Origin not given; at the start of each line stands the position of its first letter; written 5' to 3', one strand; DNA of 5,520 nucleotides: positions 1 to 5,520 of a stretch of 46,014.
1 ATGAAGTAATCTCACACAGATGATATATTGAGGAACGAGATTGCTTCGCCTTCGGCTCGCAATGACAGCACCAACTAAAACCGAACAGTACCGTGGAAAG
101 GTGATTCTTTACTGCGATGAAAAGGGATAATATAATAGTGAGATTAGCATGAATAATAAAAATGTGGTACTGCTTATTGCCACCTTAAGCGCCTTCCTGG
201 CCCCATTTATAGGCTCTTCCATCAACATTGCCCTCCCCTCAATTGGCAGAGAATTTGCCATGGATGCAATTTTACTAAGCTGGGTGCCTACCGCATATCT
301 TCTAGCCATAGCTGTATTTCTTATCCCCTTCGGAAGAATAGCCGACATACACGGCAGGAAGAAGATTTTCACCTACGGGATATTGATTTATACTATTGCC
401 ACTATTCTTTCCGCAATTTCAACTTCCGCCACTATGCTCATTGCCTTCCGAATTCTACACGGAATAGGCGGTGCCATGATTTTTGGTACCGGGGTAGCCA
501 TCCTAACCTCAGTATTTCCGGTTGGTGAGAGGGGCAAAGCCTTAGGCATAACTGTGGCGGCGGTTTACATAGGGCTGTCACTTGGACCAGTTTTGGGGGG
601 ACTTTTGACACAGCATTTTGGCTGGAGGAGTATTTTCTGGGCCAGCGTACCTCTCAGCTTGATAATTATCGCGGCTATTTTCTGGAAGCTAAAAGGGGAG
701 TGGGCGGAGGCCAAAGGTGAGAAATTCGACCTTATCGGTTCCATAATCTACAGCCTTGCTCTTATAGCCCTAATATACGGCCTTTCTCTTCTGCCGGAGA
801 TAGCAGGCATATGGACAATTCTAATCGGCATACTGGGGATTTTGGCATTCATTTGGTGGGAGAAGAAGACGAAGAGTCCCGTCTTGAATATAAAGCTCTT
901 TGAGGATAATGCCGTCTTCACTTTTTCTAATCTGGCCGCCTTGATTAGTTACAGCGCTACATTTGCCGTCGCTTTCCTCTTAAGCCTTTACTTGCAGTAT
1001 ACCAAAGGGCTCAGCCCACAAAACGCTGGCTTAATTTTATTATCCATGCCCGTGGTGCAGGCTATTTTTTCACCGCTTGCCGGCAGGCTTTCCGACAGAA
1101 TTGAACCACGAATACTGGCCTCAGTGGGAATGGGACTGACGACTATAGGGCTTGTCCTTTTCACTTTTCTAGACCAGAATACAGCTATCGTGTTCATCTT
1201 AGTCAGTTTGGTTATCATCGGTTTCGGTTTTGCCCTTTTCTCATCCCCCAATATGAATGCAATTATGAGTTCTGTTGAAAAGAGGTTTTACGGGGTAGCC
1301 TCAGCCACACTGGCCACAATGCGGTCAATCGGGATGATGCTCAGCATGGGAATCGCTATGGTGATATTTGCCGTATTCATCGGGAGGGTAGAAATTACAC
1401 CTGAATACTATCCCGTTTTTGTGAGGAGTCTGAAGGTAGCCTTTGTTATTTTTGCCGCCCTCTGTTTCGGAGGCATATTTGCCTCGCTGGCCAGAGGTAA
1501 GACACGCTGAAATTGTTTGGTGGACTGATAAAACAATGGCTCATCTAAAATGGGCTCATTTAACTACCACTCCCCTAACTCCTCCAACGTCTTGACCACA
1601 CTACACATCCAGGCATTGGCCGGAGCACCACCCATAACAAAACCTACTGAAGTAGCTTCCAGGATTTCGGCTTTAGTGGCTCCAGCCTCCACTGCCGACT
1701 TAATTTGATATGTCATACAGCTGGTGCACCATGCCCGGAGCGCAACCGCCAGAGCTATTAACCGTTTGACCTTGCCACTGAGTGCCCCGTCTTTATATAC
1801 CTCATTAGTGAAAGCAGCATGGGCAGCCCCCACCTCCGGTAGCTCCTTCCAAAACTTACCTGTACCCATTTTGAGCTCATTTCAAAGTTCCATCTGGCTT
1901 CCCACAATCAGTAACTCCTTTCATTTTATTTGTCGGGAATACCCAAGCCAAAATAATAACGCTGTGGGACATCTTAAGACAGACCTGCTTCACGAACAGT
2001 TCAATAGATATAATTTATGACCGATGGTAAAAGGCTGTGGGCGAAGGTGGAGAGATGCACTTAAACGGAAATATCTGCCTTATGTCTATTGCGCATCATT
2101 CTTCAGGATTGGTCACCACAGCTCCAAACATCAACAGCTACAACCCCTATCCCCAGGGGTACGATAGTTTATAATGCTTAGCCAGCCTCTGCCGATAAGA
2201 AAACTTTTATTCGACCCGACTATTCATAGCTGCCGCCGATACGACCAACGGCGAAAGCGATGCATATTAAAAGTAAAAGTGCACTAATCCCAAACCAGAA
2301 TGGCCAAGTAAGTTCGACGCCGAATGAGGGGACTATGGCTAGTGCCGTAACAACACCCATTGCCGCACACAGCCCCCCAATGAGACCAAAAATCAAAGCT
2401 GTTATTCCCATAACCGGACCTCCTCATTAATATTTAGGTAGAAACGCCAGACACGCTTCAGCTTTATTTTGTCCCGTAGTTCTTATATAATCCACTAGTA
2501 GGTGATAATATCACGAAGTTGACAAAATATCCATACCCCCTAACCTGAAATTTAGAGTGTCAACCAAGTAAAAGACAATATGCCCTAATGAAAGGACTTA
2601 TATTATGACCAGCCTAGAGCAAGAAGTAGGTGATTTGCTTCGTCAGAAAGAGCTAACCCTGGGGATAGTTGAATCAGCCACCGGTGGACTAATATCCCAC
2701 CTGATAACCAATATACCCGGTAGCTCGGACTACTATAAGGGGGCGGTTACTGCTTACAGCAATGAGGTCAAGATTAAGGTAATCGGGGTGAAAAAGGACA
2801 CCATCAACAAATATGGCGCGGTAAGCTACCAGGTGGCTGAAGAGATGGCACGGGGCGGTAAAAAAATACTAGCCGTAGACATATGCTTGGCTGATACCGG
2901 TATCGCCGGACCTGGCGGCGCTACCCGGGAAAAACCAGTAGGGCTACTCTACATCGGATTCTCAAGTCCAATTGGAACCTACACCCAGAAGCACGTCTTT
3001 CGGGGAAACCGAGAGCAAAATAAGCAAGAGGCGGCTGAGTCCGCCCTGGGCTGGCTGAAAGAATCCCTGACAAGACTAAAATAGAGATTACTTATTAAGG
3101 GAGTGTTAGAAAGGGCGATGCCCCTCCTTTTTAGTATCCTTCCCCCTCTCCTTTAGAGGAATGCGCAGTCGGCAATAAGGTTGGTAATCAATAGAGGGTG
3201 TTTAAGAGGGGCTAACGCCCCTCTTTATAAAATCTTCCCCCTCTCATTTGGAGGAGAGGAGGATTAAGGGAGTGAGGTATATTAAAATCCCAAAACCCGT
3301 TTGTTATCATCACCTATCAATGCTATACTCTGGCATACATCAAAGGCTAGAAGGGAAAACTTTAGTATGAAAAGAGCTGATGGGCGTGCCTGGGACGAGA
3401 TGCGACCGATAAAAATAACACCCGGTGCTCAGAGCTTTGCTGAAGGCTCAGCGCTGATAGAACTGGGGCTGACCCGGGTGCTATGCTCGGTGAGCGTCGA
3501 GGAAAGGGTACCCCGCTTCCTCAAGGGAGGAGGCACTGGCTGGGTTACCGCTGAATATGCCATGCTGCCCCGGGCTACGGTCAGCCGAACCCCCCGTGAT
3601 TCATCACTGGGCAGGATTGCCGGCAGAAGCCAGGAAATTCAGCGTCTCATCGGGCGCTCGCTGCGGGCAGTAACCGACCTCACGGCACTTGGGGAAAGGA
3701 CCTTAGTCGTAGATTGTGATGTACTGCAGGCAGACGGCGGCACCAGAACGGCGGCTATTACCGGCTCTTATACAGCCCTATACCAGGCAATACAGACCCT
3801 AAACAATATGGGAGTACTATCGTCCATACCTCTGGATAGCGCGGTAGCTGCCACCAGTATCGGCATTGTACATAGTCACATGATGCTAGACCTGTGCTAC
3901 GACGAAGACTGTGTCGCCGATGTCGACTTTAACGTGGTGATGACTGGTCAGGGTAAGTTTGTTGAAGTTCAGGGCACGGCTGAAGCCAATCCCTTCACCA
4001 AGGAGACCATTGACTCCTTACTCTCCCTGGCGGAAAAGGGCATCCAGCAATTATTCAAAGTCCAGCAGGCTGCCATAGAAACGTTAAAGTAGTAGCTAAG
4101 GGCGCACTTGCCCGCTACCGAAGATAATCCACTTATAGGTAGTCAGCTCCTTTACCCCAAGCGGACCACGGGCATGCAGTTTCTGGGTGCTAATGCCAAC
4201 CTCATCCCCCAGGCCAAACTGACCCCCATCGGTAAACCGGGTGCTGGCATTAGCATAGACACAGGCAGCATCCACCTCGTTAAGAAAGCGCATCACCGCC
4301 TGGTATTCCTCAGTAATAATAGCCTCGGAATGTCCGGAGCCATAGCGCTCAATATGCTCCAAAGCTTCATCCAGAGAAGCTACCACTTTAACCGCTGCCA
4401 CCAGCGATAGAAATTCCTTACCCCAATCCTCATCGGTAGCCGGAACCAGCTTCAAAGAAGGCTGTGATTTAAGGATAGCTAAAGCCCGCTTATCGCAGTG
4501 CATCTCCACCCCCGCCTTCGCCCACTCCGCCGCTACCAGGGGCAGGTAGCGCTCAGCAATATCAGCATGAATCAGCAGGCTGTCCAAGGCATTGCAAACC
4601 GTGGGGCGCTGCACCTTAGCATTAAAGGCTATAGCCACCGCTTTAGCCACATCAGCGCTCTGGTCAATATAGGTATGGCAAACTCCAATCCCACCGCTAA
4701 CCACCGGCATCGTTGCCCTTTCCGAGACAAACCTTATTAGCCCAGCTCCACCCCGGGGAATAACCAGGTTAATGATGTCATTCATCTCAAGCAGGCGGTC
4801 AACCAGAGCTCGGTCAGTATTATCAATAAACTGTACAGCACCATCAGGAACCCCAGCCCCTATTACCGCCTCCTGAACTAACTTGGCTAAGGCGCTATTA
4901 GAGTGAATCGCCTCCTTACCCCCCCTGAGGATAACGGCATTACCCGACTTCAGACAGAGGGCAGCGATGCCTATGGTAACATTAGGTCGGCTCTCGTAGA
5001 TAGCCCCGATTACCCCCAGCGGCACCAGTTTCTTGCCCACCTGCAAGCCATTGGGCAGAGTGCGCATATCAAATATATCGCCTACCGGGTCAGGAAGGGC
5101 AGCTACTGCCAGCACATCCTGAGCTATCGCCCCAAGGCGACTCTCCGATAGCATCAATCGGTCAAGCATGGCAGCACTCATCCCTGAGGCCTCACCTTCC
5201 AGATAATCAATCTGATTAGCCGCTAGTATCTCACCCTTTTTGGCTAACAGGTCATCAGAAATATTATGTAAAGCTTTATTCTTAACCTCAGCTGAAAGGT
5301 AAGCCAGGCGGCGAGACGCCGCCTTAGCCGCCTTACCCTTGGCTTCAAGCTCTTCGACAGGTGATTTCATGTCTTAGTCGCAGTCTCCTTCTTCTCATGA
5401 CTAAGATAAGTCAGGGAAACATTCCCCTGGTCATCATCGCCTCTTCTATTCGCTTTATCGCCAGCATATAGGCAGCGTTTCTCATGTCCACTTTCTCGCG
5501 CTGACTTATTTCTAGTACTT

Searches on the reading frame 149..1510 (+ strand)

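Call 54: search_protein_families(library=ncbifam, proteins=[window:149-1510:+], max_evalue=1e-10)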
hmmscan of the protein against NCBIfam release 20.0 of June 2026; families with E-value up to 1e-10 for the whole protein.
window:149-1510:+ (453 aa): 38 families (the best 25 are shown)
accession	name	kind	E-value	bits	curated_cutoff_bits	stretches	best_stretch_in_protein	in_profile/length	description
TIGR00711.1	efflux_EmrB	subfamily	7.3e-59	199.8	230.2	1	13-405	9-404/485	DHA2 family efflux MFS transporter permease subunit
NF040856.1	FexB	exception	2.3e-40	138.8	950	1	7-395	13-408/469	chloramphenicol/florfenicol efflux MFS transporter FexB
NF000218.1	FexA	exception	9.1e-40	136.7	900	1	6-425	21-444/475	chloramphenicol/florfenicol efflux MFS transporter FexA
NF011571.1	PRK14995.1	subfamily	5.1e-39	134.3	701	1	22-412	22-412/493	SmvA family efflux MFS transporter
NF000089.1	qac_MFS_AB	exception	2.2e-36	125.7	900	1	8-401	21-419/514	QacA/B family quaternary ammonium compound efflux MFS transporter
NF000031.1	MFS_efflux_LmrA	exception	4.7e-36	124.5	850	1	11-406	37-434/484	lincomycin efflux MFS transporter Lmr(A)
NF000025.1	MFS_efflux_tcmA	exception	1.9e-35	122.6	999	1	22-414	42-438/538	tetracenomycin C efflux MFS transporter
NF033896.2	MFS_LfrA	equivalog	1.2e-34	119.8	825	1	8-411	22-428/504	efflux MFS transporter LfrA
NF012169.0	qepA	equivalog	7.7e-34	117.2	1075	1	23-404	38-417/511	fluoroquinolone efflux MFS transporter QepA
NF000060.1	MFS_efflux_LmrB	exception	4.2e-31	108.3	800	1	11-408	22-424/479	lincomycin efflux MFS transporter Lmr(B)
NF007799.0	PRK10504.1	subfamily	1e-27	97.2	426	1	8-413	12-415/471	multidrug transporter subunit MdtD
TIGR00880.1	2_A_01_02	superfamily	2.7e-27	95.6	131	1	53-178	6-135/141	multidrug resistance protein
NF000391.1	EmrB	exception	1e-26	93.7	925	1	11-398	16-409/501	multidrug efflux MFS transporter permease subunit EmrB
NF040895.2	MFS_effux_SdrM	equivalog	1.4e-24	87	550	1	6-411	5-408/441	multidrug efflux MFS transporter SdrM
NF052222.1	UridTportUriT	equivalog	1.5e-24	86.9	600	1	4-403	7-413/463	uridine transporter UriT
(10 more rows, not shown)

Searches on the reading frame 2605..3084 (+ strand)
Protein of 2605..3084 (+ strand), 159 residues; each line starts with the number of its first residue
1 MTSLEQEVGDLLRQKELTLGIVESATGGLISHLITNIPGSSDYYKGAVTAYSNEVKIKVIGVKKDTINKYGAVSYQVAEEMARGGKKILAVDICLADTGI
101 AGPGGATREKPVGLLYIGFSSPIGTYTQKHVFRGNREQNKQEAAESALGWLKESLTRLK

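Call 76: search_protein_families(library=pfam, proteins=[window:2605-3084:+], max_evalue=0.0001)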
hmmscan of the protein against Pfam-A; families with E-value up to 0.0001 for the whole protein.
window:2605-3084:+ (159 aa): 1 family
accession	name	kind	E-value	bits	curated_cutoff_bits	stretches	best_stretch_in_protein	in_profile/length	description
PF02464.23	CinA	-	1.5e-52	177.8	23.5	1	2-154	2-154/155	Competence-damaged protein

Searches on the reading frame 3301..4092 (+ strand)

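Call 76: search_protein_families(library=pfam, proteins=[window:3301-4092:+], max_evalue=0.0001)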
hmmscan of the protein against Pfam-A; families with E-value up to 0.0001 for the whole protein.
window:3301-4092:+ (263 aa): 2 families
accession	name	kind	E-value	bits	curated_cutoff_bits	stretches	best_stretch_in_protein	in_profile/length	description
PF01138.27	RNase_PH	-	1.1e-25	91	25.5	1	33-163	1-127/130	3' exoribonuclease family, domain 1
PF03725.20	RNase_PH_C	-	4.2e-11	43.1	20.8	1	181-247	2-67/67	3' exoribonuclease family, domain 2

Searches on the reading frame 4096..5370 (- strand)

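Call 54: search_protein_families(library=ncbifam, proteins=[window:4096-5370:-], max_evalue=1e-10)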
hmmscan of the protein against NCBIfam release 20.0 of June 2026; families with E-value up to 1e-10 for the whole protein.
window:4096-5370:- (424 aa): 7 families
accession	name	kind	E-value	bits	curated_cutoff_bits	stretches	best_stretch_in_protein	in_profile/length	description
NF001221.0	PRK00197.1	equivalog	2.2e-178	593.3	289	1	6-423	5-417/418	glutamate-5-semialdehyde dehydrogenase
TIGR00407.1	proA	equivalog_domain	5.6e-152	506.2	317.45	1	15-413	1-398/398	glutamate-5-semialdehyde dehydrogenase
TIGR01092.1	P5CS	equivalog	5.3e-102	342.3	796.75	1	13-422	293-694/715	delta l-pyrroline-5-carboxylate synthetase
NF010378.0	PRK13805.1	equivalog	1.3e-19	69.6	951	1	117-275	110-269/872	bifunctional acetaldehyde-CoA/alcohol dehydrogenase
NF047625.1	AcylSulfactDhSauS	equivalog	1e-14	54.3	600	0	117-277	102-262/464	acylating sulfoacetaldehyde dehydrogenase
NF040648.1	lactal_redase_Meth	equivalog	1.4e-13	50.7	650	0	13-283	40-298/463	lactaldehyde dehydrogenase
TIGR02518.1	EutH_ACDH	equivalog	1.7e-13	50.3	620.1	1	113-268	100-256/488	acetaldehyde dehydrogenase (acetylating)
